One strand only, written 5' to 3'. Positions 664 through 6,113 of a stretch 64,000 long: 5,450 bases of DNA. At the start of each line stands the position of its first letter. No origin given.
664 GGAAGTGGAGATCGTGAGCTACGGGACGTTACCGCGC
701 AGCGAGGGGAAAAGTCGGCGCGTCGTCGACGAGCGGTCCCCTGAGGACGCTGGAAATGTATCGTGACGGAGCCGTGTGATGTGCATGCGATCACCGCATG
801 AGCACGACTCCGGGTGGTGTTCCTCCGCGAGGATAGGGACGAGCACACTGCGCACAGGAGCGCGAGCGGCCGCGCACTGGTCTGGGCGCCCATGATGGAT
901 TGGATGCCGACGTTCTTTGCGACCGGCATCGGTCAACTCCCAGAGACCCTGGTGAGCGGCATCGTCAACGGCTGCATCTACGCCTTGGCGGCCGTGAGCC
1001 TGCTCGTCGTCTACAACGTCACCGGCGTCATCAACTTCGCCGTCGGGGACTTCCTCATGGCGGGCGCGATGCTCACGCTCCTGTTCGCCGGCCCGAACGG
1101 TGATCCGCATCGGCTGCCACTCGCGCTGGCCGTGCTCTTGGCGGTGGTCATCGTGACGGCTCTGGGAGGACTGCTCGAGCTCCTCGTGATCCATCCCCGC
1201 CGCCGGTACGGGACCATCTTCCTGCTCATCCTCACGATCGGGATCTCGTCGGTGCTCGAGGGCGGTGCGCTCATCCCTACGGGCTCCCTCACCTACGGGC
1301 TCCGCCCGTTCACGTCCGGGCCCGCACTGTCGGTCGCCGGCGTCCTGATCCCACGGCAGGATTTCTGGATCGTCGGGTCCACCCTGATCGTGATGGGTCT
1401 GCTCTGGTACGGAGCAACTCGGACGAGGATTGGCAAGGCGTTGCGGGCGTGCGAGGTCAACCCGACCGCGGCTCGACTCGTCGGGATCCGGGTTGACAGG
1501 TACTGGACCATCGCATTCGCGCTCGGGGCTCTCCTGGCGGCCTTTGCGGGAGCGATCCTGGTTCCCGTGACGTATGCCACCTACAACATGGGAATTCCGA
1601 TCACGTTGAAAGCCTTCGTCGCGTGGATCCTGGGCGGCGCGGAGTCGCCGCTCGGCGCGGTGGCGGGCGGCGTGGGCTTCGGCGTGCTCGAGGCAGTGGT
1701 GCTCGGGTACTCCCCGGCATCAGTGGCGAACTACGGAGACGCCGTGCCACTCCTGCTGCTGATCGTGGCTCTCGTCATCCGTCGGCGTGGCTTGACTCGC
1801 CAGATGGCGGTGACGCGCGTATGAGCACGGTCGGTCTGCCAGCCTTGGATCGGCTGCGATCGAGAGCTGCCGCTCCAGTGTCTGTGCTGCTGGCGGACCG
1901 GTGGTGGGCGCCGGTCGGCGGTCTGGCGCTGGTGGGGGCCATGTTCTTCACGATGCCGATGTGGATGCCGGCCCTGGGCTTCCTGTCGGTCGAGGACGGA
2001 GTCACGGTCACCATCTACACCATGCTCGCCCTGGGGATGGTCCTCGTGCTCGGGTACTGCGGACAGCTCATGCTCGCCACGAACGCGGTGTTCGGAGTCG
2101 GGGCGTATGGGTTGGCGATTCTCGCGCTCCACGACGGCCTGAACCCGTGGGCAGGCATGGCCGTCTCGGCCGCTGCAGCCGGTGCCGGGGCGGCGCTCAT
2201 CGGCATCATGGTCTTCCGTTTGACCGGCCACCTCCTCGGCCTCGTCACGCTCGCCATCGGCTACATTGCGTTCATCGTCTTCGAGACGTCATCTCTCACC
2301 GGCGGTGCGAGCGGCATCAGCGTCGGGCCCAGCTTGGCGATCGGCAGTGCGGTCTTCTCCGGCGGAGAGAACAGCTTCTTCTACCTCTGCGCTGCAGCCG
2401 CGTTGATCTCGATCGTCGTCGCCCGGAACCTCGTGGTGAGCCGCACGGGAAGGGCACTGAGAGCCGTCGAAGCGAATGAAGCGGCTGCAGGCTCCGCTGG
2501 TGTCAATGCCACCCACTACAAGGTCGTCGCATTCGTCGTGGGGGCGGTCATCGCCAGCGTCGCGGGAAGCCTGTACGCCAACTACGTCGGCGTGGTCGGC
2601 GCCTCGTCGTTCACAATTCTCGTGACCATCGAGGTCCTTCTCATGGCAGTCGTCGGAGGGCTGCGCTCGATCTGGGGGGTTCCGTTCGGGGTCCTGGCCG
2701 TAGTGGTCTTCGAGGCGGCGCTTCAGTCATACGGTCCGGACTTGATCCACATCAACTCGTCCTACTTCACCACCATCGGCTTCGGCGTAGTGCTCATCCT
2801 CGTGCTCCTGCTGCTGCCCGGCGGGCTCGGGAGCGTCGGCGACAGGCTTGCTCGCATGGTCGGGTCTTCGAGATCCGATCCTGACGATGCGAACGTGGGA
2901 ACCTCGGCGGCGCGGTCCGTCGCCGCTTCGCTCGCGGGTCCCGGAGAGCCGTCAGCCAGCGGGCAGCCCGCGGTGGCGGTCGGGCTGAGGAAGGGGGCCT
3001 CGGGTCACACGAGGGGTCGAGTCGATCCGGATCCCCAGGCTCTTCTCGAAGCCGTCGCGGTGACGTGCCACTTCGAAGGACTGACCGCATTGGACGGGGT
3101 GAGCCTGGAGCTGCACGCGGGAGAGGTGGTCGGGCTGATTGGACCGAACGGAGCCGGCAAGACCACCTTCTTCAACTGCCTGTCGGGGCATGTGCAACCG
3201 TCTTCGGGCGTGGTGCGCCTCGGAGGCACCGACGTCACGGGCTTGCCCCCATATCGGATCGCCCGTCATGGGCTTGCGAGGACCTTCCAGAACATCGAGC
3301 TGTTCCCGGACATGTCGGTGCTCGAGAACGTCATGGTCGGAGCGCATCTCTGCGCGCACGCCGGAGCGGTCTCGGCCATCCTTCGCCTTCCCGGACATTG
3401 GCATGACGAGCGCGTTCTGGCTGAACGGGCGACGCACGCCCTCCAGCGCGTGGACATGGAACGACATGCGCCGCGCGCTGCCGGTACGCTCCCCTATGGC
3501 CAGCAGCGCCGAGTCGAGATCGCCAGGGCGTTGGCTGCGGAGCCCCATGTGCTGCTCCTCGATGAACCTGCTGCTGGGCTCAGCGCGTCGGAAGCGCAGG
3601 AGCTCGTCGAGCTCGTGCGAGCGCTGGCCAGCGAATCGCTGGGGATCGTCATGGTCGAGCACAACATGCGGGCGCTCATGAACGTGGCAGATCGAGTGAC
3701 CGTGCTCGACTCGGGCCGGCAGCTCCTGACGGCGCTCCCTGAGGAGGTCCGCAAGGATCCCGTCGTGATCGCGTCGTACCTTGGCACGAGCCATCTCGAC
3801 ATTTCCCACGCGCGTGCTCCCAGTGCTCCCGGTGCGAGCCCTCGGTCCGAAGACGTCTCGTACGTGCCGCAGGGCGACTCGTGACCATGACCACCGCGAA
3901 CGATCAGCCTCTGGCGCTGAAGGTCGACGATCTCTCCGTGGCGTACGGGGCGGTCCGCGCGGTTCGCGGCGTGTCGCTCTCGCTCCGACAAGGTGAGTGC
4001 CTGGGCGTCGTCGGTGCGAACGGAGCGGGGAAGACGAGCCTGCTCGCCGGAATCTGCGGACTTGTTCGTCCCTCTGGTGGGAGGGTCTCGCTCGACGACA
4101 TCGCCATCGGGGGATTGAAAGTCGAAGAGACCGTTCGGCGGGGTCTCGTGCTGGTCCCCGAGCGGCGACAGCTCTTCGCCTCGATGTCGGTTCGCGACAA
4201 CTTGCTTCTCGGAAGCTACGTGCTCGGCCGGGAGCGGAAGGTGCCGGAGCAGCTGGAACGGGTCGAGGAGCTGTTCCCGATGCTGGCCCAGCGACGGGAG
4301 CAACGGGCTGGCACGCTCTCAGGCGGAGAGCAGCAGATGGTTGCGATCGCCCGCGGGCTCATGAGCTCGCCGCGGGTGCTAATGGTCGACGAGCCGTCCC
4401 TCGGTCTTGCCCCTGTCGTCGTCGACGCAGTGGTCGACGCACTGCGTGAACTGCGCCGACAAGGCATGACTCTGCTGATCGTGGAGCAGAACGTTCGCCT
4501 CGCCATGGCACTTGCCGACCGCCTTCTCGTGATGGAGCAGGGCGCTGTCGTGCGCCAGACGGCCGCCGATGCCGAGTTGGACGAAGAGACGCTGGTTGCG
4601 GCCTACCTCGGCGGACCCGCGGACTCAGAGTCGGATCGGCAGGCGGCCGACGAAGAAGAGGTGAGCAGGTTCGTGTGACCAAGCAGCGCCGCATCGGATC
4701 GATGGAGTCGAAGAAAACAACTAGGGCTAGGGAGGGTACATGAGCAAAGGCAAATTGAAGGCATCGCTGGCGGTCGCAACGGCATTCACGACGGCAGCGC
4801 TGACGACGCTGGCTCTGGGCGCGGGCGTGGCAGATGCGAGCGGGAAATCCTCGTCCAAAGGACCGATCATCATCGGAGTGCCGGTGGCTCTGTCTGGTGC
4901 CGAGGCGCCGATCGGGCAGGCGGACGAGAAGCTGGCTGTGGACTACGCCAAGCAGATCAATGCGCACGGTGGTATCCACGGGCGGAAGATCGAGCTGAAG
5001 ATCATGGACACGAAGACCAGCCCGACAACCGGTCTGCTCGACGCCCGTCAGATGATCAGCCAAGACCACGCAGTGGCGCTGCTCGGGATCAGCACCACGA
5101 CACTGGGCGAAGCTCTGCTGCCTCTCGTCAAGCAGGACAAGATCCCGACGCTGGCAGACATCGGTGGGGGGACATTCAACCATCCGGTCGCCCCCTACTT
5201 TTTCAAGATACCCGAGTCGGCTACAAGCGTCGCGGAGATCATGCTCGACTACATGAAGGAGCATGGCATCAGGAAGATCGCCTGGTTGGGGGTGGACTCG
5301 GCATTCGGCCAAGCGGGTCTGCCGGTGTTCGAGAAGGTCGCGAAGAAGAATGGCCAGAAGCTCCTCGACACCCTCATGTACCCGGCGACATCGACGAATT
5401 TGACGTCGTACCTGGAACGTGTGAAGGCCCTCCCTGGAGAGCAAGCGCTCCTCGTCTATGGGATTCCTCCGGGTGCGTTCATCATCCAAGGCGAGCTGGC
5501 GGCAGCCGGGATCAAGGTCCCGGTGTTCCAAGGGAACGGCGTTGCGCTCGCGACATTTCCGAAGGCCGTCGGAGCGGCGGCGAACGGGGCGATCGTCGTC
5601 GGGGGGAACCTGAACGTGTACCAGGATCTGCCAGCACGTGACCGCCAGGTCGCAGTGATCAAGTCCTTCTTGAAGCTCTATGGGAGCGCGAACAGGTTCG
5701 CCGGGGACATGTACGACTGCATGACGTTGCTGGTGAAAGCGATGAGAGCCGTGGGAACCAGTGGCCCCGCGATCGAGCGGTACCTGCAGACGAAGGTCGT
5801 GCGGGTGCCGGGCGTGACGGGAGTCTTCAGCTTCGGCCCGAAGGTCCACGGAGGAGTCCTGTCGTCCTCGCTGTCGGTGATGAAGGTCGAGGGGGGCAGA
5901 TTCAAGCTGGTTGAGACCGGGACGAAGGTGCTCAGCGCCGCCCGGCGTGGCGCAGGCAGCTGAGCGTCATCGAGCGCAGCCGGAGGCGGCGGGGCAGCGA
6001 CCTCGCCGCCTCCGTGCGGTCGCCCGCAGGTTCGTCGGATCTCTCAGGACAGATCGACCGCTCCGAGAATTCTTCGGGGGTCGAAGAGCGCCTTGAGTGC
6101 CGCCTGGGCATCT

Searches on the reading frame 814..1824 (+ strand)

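Call 76: search_protein_families(library=pfam, proteins=[window:814-1824:+], max_evalue=0.0001)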
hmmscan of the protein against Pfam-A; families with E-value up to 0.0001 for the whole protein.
window:814-1824:+ (336 aa): 1 family
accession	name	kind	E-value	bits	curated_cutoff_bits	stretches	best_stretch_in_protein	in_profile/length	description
PF02653.21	BPD_transp_2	-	1.1e-38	133.3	26.8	1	46-320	2-269/269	Branched-chain amino acid transport system / permease component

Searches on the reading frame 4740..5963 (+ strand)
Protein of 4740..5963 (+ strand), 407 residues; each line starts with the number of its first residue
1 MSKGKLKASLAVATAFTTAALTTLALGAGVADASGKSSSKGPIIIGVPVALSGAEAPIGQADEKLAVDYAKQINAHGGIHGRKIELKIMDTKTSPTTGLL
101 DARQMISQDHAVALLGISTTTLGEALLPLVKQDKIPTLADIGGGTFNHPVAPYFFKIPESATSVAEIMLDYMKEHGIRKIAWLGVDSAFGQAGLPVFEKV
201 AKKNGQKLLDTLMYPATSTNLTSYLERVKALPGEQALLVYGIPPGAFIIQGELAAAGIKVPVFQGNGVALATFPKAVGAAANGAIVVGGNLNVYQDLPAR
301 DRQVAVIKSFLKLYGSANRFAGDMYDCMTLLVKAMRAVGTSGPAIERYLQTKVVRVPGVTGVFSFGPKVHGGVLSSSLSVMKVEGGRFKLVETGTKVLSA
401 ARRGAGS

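Call 76: search_protein_families(library=pfam, proteins=[window:4740-5963:+], max_evalue=0.0001)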
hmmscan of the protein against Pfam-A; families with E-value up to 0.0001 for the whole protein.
window:4740-5963:+ (407 aa): 3 families
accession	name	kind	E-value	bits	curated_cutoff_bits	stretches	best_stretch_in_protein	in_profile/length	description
PF13458.12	Peripla_BP_6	-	8.8e-47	160.9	31.7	1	42-385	1-341/343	Periplasmic binding protein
PF01094.35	ANF_receptor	-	1.1e-11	44.9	25.4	1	64-228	3-173/353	Receptor family ligand binding region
PF13433.12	Peripla_BP_5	-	6.6e-10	39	27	1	45-393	3-347/363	Periplasmic binding protein domain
